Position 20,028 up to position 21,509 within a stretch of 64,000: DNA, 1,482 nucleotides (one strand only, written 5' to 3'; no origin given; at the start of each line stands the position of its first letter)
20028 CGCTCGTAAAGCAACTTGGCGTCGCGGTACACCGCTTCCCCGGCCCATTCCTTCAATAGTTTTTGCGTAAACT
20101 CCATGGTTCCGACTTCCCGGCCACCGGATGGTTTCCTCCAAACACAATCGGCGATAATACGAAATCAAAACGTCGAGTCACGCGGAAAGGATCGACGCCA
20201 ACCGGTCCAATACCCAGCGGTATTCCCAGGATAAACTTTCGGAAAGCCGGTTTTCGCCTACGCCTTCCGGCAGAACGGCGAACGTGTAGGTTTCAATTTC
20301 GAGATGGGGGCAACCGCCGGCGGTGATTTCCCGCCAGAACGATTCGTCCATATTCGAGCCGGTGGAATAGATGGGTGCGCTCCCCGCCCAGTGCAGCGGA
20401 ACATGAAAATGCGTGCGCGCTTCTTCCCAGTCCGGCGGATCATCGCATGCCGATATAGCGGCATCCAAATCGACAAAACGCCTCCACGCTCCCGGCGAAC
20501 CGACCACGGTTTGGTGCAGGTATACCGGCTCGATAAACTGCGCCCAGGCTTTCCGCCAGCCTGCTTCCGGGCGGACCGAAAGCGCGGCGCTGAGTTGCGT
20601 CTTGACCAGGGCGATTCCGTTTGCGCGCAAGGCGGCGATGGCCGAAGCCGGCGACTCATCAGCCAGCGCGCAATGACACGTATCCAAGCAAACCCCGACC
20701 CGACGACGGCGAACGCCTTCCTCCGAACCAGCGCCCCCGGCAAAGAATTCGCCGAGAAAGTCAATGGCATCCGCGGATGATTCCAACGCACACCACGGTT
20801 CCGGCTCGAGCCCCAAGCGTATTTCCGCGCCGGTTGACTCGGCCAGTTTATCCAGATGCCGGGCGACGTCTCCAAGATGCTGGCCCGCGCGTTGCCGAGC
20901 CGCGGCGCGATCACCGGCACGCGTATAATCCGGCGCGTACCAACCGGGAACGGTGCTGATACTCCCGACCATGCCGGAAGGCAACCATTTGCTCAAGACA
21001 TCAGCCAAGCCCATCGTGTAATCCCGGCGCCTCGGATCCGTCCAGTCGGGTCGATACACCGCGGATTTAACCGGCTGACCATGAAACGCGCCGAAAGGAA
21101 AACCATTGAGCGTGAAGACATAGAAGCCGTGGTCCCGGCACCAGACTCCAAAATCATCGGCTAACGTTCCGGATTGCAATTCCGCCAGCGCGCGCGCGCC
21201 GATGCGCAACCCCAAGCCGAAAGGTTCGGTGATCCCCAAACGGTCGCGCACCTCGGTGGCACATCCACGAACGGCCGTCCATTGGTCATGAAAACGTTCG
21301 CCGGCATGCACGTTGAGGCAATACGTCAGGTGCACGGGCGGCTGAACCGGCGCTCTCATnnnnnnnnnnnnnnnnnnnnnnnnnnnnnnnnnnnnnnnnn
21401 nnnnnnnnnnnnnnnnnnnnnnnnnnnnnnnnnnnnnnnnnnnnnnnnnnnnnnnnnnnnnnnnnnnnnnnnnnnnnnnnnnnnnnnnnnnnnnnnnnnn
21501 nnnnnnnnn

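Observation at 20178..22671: DHQS-like sugar-phosphate cyclase plus xylose-isomerase-like TIM barrel (EboD/EboE-like pair), divergently transcribed from the deo operon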

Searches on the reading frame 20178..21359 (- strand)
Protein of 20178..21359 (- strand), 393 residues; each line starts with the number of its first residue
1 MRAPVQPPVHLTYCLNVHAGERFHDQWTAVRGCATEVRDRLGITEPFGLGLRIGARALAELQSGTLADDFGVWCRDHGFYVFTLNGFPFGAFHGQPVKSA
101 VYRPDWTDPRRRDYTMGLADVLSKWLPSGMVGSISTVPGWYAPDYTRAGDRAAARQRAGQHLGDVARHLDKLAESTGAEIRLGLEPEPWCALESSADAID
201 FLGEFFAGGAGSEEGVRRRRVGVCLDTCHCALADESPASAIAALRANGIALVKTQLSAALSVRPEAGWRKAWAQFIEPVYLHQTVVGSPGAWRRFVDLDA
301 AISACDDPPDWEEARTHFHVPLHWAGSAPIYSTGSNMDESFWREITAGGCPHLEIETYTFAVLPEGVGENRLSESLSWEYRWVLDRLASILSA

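Call 3: search_protein_families(library=pfam, proteins=[window:20178-21359:-])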
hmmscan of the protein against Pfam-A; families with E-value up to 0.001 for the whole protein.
window:20178-21359:- (393 aa): 1 family
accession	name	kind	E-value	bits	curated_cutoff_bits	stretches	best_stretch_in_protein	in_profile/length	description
PF01261.30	AP_endonuc_2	-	4.6e-08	33.5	31.1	1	67-243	30-176/249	Xylose isomerase-like TIM barrel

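Call 4: search_protein_families(library=ncbifam, proteins=[window:20178-21359:-])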
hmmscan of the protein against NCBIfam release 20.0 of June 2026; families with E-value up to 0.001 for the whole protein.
window:20178-21359:- (393 aa): 1 family
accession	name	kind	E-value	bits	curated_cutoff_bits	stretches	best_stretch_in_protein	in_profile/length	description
NF035939.1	TIM_EboE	equivalog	1.1e-107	360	250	1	11-383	1-378/379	metabolite traffic protein EboE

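Call 16: search_solved_structures(query=window:20178-21359:-, max_evalue=0.01, show_alignments=1)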
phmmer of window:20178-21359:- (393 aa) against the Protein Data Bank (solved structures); distinct sequences matched with E-value up to 0.01: 0.

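Call 24: find_homologous_proteins(query=window:20178-21359:-)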
Query window:20178-21359:- (393 aa): 1743 proteins with E <= 0.001 among 8000 candidates; the best 120 are listed.
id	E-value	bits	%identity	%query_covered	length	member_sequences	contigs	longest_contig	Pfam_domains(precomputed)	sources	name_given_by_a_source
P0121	1.2e-272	922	100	100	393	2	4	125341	PF01261.31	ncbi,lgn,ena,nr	ncbi:MAG TPA: metabolite traffic protein EboE [Kiritimatiellia bacterium]|nr:metabolite traffic prot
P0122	6.1e-124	432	52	98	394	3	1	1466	PF01261.31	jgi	-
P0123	3.0e-122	427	52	97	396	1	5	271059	-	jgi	-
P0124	4.6e-120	419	53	96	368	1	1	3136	-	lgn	-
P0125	2.6e-119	417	49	98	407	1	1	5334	-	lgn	-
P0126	5.8e-118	412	52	98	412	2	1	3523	PF01261.31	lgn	-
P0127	1.3e-117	411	51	96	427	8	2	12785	PF01261.31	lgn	-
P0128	4.3e-114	400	51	98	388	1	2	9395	-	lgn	-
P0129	5.1e-114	399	50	96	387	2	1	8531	-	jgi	jgi:hypothetical protein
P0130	7.5e-114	399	51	97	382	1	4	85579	-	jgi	jgi:sugar phosphate isomerase/epimerase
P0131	2.8e-113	397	51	98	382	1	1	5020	-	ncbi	-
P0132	1.5e-112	395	51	97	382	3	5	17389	-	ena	-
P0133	5.4e-112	393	49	96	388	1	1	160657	-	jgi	-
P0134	8.6e-112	392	46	98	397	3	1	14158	-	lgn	-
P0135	2.7e-111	390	50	97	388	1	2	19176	-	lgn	-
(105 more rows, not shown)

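Call 26: find_related_loci(query=A1, collection=genome_contigs, flank=10000)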
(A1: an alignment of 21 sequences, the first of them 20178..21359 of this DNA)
Query A1 (393 aa) in genome_contigs; peptide patterns used: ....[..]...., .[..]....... (x = any residue, [..] = any of these).
600 stretches matched a pattern (row limit reached: there are more); 594 encode a relative of the query (tblastn E <= 1e-3); the best 80 are kept; 80 distinct loci.
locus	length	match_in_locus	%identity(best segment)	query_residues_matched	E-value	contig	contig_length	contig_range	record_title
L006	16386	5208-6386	44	6-389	2e-97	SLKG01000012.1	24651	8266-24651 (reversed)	MAG: Kiritimatiellae bacterium isolate CSSed165cm_264 CSSed16-5cm-4051, whole genome shotgun sequence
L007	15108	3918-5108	44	1-388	6e-96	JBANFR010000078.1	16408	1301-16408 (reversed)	MAG: Verrucomicrobiota bacterium isolate altamaha_2019_sw_WHONDRS-S19S_0010_A_bin.34 scaffold_0001155, whole genome shot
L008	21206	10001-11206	43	1-392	2e-95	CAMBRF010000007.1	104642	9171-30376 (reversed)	MAG: PVC group bacterium isolate MiH-14oct19-80 genome assembly, contig: MiH-14oct19-C197, whole genome shotgun sequence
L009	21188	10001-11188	44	1-387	4e-95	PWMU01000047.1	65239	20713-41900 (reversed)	MAG: Opitutia bacterium isolate CSSed10_289R1 CS-Sed10-C309, whole genome shotgun sequence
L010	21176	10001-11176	45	6-387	6e-95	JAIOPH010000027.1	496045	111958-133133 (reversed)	MAG: Chthoniobacter sp. isolate LakeFargette_0920_ALND_MAG_63_25 LacPavin_0920_ALND_scaffold_445924, whole genome shotgu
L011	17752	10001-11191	44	1-388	1e-94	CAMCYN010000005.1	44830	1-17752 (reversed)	MAG: Akkermansia muciniphila isolate MoH-23oct19-253 genome assembly, contig: MoH-23oct19-C698, whole genome shotgun seq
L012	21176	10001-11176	45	6-387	2e-94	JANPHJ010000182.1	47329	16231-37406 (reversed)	MAG: Chthoniobacter sp. isolate VAR_69_metabat_140 VAR_69_k141_1175391, whole genome shotgun sequence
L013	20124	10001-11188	44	7-393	7e-95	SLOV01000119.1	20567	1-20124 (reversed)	MAG: Kiritimatiellae bacterium isolate CSSed165cm_47 CSSed16-5cm-6132, whole genome shotgun sequence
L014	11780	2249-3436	44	1-387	7e-95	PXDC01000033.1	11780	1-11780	MAG: Verrucomicrobia bacterium isolate T3Sed10_319 T3-Sed10-C12631, whole genome shotgun sequence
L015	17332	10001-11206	44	1-393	3e-94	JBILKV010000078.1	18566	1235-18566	MAG: Chthoniobacteraceae bacterium isolate ME2017-07-14_3300042517_group7_bin84 Rohwer_bin2551_scaffold_1168_c1, whole g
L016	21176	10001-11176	43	6-387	8e-90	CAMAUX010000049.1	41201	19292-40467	MAG: Chthoniobacter flavus isolate MaE-04nov19-34 genome assembly, contig: MaE-04nov19-C933, whole genome shotgun sequen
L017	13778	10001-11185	38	1-388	1e-88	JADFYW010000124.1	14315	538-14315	MAG: Fibrobacteria bacterium isolate nGRbin1 nGR_bin1_NODE_124_length_14315_cov_3.755232, whole genome shotgun sequence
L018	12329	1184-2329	43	1-387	1e-88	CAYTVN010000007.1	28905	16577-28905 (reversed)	MAG TPA_asm: uncultured Verrucomicrobiota bacterium isolate SRP173033_co1_159 genome assembly, contig: NODE_2448_length_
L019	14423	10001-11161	44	9-387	4e-88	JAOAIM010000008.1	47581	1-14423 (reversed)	MAG: Verrucomicrobiia bacterium isolate SKW90 NODE_8_length_47581_cov_5.679753, whole genome shotgun sequence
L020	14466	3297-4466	43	6-386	5e-87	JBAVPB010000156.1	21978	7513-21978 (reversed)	MAG: Chthoniobacteraceae bacterium isolate MFD00741_ilm_asm_bin14 k127_71345, whole genome shotgun sequence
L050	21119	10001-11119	39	10-391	2e-78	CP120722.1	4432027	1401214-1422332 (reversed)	Kiritimatiellota bacterium B12222 chromosome, complete genome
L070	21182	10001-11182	35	10-387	6e-75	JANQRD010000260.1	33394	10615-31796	MAG: Allomuricauda sp. isolate IP29b_bin.5 k99_3183580, whole genome shotgun sequence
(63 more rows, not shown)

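Call 28: search_protein_families(library=ncbifam, proteins=[L070:6181-6993:+, L070:6954-7901:+, L070:7905-8795:+, L070:8820-9980:+, L070:9980-11191:+, L070:11205-12578:+])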
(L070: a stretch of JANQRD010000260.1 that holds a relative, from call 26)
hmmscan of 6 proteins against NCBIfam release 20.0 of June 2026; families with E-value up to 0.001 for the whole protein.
L070:6181-6993:+ (270 aa): 2 families
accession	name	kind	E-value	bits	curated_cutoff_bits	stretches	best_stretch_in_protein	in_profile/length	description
NF035937.1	EboA_family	subfamily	1.5e-56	191.7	320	1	13-219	8-218/219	EboA family metabolite traffic protein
NF035938.1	EboA_domain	domain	6.2e-47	159.4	50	1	83-219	2-140/140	EboA domain-containing protein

L070:6954-7901:+ (315 aa): 4 families
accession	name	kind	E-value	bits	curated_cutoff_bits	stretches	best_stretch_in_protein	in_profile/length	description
TIGR00010.1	TIGR00010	subfamily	2.1e-10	40.5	206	1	79-228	53-200/253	YchF/TatD family DNA exonuclease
NF007745.0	PRK10425.1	equivalog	1.1e-05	24.9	395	1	83-233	56-206/260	3'-5' ssDNA/RNA exonuclease TatD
NF008522.0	PRK11449.1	equivalog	4.8e-05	22.6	481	1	99-158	74-140/259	metal-dependent hydrolase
NF008075.0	PRK10812.1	equivalog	5.9e-05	22.4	438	1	105-201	79-177/265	metal-dependent hydrolase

L070:7905-8795:+ (296 aa): 18 families
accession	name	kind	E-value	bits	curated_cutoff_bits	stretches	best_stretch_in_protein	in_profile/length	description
NF035940.1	prenyl_rel_EboC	equivalog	5.8e-101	337.7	250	1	5-296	1-292/292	UbiA-like protein EboC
NF045897.1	SCO3242_trans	equivalog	1.8e-33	116.4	260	1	6-296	2-287/287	SCO3242 family prenyltransferase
NF009521.0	PRK12882.1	equivalog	3.3e-24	85.6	296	1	5-157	7-153/280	geranylgeranylglycerol-phosphate geranylgeranyltransferase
NF009523.0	PRK12884.1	equivalog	3.8e-24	85.4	269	1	5-164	6-158/279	prenyltransferase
NF005742.0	PRK07566.1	equivalog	2.2e-15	56.6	313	1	3-143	28-169/315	chlorophyll synthase ChlG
NF009522.0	PRK12883.1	equivalog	1.2e-14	54.4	353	1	2-142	2-136/279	geranylgeranylglycerol-phosphate geranylgeranyltransferase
NF009513.0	PRK12872.1-3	equivalog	5e-12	46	288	1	4-150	13-160/293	prenyltransferase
NF009512.0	PRK12872.1-1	equivalog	3e-11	43.4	278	1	6-143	3-144/303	geranylgeranylglycerol-phosphate geranylgeranyltransferase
TIGR01476.1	chlor_syn_BchG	subfamily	3e-11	43.3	212.3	1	7-144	4-143/283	(bacterio)chlorophyll synthase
TIGR02056.1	ChlG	equivalog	7.1e-10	38.9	436.45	1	3-125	16-136/306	chlorophyll synthase ChlG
TIGR01473.1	cyoE_ctaB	equivalog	1.8e-09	37.8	210.3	1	6-133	3-129/281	heme o synthase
NF008977.0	PRK12324.1-2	equivalog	5e-09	36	234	1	5-136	4-132/297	decaprenyl-phosphate phosphoribosyltransferase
NF009058.0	PRK12392.1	subfamily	3.5e-08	32.9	494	1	6-113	17-123/333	bacteriochlorophyll c synthase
TIGR01475.1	ubiA_other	subfamily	3.7e-08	33.2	180.8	1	42-174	32-170/282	UbiA-like polyprenyltransferase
NF008978.0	PRK12324.1-4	equivalog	1.2e-07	31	207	1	6-134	35-162/322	decaprenyl-phosphate phosphoribosyltransferase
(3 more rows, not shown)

L070:8820-9980:+ (386 aa): 7 families
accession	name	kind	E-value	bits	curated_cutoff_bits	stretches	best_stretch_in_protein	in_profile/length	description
NF004852.0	PRK06203.1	equivalog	1.3e-172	574.3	333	1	3-383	10-398/407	3-dehydroquinate synthase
TIGR01357.1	aroB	equivalog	1.4e-68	231.6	305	1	53-371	22-341/344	3-dehydroquinate synthase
TIGR04425.1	P_lya_rel_AroB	hypoth_equivalog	8e-51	173.1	400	1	67-372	36-340/348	AroB-related putative sugar phosphate phospholyase (cyclizing)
NF010627.0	PRK14021.1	equivalog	3.7e-37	127.9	565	1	84-377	241-541/542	bifunctional shikimate kinase/3-dehydroquinate synthase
NF010556.0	PRK13951.1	equivalog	3.1e-35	122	560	1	64-316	193-434/492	bifunctional shikimate kinase AroK/3-dehydroquinate synthase AroB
NF002022.0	PRK00843.1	equivalog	2.3e-09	36.7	413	1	90-214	67-184/350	NAD(P)-dependent glycerol-1-phosphate dehydrogenase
NF041822.1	daptide_DH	equivalog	0.00029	19.8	300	0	98-139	41-80/363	daptide-type RiPP biosynthesis dehydogenase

L070:9980-11191:+ (403 aa): 1 family
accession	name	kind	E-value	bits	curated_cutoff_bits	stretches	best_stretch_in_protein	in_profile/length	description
NF035939.1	TIM_EboE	equivalog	1.2e-143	478.5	250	1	9-397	1-378/379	metabolite traffic protein EboE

L070:11205-12578:+ (457 aa): 0 families

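Call 43: search_protein_families(library=pfam, proteins=[L013:5180-5914:+, L013:5904-7505:+, L013:7991-8635:+, L013:11509-15159:-, L050:6170-6802:+, L050:7266-8141:+, L050:8210-8752:+, L050:11483-14098:-, L050:14168-15097:+, L018:2344-2904:+])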
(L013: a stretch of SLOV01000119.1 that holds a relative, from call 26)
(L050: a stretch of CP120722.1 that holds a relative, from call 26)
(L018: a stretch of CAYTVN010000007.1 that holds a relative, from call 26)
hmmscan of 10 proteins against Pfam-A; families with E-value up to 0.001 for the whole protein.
L013:5180-5914:+ (244 aa): 1 family
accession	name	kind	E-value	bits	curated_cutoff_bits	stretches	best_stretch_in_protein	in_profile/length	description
PF03740.19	PdxJ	-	4.1e-95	317.8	24.5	1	4-236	1-234/234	Pyridoxal phosphate biosynthesis protein PdxJ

L013:5904-7505:+ (533 aa): 2 families
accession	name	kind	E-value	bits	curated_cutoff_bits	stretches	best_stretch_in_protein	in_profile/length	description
PF01256.23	Carb_kinase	-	4.8e-52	177.3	27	1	270-521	1-238/242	NAD(P)H-hydrate dehydratase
PF03853.21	YjeF_N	-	5.8e-40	137.5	24.9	1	37-209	4-169/169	YjeF-related protein N-terminus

L013:7991-8635:+ (214 aa): 0 families

L013:11509-15159:- (1216 aa): 4 families
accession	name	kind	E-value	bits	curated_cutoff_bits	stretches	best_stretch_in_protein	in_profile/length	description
PF01055.32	Glyco_hydro_31_2nd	-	1.3e-67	228.9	23.5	1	235-539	4-325/328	Glycosyl hydrolases family 31 TIM-barrel domain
PF21365.3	Glyco_hydro_31_3rd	-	9.9e-23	80.9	24.4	1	550-634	1-85/87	Glycosyl hydrolase family 31 C-terminal domain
PF13802.12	Gal_mutarotas_2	-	1.5e-09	38.9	27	1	120-186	108-180/184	Glycosyl hydrolase 31 N-terminal galactose mutarotase-like domain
PF07691.17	PA14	-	0.00086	19.6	24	0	950-971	64-85/147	PA14 domain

L050:6170-6802:+ (210 aa): 1 family
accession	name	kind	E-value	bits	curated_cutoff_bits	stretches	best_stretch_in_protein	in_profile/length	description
PF03781.23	FGE-sulfatase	-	2.1e-10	41.1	23.3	1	77-170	90-192/255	Sulfatase-modifying factor enzyme 1-like domain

L050:7266-8141:+ (291 aa): 4 families
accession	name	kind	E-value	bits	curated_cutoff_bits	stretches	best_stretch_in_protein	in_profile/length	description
PF13561.12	adh_short_C2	-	6.4e-66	222.7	27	1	60-290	5-235/236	Enoyl-(Acyl carrier protein) reductase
PF00106.31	adh_short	-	2e-54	184.5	26.6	1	52-239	1-189/195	short chain dehydrogenase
PF08659.16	KR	-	2.7e-15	57.2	22.6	1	54-213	3-163/180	KR domain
PF01370.27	Epimerase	-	5.2e-07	29.8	20.9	1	54-251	1-195/240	NAD dependent epimerase/dehydratase family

L050:8210-8752:+ (180 aa): 0 families

L050:11483-14098:- (871 aa): 2 families
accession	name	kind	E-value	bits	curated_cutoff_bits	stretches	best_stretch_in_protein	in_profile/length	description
PF10101.14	DUF2339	-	1.1e-77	262.8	33.6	1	206-854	2-659/659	Predicted membrane protein (DUF2339)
PF09925.14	DUF2157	-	0.00019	21.6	32.4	1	206-317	35-145/146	Predicted membrane protein (DUF2157)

L050:14168-15097:+ (309 aa): 1 family
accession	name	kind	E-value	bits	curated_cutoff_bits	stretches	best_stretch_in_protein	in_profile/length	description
PF01263.26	Aldose_epim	-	4.7e-37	128.4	27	1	40-305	5-298/299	Aldose 1-epimerase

L018:2344-2904:+ (186 aa): 1 family
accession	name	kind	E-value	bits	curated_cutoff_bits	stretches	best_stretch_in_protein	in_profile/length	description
PF03703.20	bPH_2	-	1.3e-11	45.1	22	1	104-170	5-73/78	Bacterial PH domain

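Call 51: predict_structure(alignment_id=A1)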
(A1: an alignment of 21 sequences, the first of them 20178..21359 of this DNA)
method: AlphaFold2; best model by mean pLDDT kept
length: 393 residues; sequences in the alignment: 21
mean_pLDDT: 90.7   pTM: 0.91
mean pLDDT of the five models: 90.7, 90.1, 90.1, 89.3, 88.9
residues with pLDDT >= 90: 285; 70-90: 91; 50-70: 17; < 50: 0
segments of 3 or more residues with pLDDT < 50: none
pLDDT, mean of each block of 10 residues (from residue 1): 81 77 89 95 93 92 94 97 88 64 89 97 95 91 89 94 98 97 90 93 90 94 96 95 97 96 95 83 88 90 86 94 93 96 92 89 77 91 94 86
secondary structure, 60 per line:
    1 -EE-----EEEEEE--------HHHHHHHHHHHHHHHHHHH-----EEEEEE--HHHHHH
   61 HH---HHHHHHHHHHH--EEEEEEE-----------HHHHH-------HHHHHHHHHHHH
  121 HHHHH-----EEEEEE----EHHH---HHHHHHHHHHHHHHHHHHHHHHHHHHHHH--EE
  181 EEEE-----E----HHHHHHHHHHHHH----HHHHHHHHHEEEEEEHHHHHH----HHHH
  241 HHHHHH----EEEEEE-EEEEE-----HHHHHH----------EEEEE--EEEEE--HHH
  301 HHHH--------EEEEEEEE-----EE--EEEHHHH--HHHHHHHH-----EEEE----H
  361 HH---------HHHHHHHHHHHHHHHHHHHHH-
elements in order: E9-14 H23-41 E47-52 H55-62 H66-76 E79-85 H97-101 H109-125 E131-136 H148-176 E179-184 H195-207 H212-220 E221-226 H227-232 H237-246 E251-256 E258-262 H268-273 E284-288 E291-295 H298-304 E313-320 E330-332 H333-336 H339-346 E352-355 H372-392

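Call 53: fold_search(model_id=the predicted structure, library=pdb)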
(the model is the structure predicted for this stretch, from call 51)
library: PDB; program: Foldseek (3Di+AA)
matches with E <= 10: 1601; with E <= 0.001: 79
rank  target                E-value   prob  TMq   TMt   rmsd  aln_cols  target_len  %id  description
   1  8z1i_A                6.2e-07  1.00  0.52  0.71   5.4       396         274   11  Crystal structure of the isomerase Art22 with ethylene glycol (released 2025-04-16)
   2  8z1i_B                7.3e-07  1.00  0.51  0.71   5.4       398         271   13  Crystal structure of the isomerase Art22 with ethylene glycol (released 2025-04-16)
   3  9koj_A                8.3e-07  1.00  0.52  0.71   5.6       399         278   12  Crystal structure of the isomerase Art22 (released 2025-07-30)
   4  1i60                  8.3e-07  1.00  0.50  0.67   6.7       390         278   12  Structural genomics, IOLI protein (released 2002-03-13)
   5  2zds_B                2.0e-06  1.00  0.52  0.61   6.4       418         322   11  Crystal Structure of SCO6571 from Streptomyces coelicolor A3(2) (released 2008-12-02)
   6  3cqi_A                2.5e-06  1.00  0.50  0.67   6.7       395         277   10  Crystal Structure of L-xylulose-5-phosphate 3-epimerase UlaE (form B) complex with sulfate (released 2008-11-25)
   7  6wn6_A                2.8e-06  1.00  0.40  0.58   4.3       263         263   16  Crystal structure of 3-keto-D-glucoside 4-epimerase, YcjR, from E. coli, apo form (released 2020-06-10)
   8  1bxc_A                4.0e-06  1.00  0.42  0.43   5.5       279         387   15  XYLOSE ISOMERASE FROM THERMUS CALDOPHILUS (released 1999-02-16)
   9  6wn6_B                5.4e-06  1.00  0.40  0.57   4.3       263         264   16  Crystal structure of 3-keto-D-glucoside 4-epimerase, YcjR, from E. coli, apo form (released 2020-06-10)
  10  4hhl_A                8.1e-06  1.00  0.49  0.50   6.0       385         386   12  High resolution crystal structure of Glucose Isomerase from Streptomyces sp. SK (released 2013-03-27)
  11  2qw5_A                8.6e-06  1.00  0.49  0.58   7.5       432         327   11  CRYSTAL STRUCTURE OF A PUTATIVE SUGAR PHOSPHATE ISOMERASE/EPIMERASE (AVA4194) FROM ANABAENA VARIABILIS ATCC 29413 AT 1 (released 2007-09-04)
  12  1dxi_A                1.1e-05  1.00  0.48  0.49   7.3       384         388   14  STRUCTURE DETERMINATION OF GLUCOSE ISOMERASE FROM STREPTOMYCES MURINUS AT 2.6 ANGSTROMS RESOLUTION (released 1994-01-31)
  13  7dz4_C                1.2e-05  1.00  0.49  0.65   6.8       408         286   12  Crystal structures of D-allulose 3-epimerase with D-tagatose from Sinorhizobium fredii (released 2022-08-03)
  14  1bxb_A                1.3e-05  1.00  0.40  0.41   6.1       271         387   15  XYLOSE ISOMERASE FROM THERMUS THERMOPHILUS (released 1999-02-16)
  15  3cqj_B                1.4e-05  1.00  0.48  0.66   7.0       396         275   10  Crystal Structure of L-xylulose-5-phosphate 3-epimerase UlaE (form B) complex with Zn2+ (released 2008-11-25)
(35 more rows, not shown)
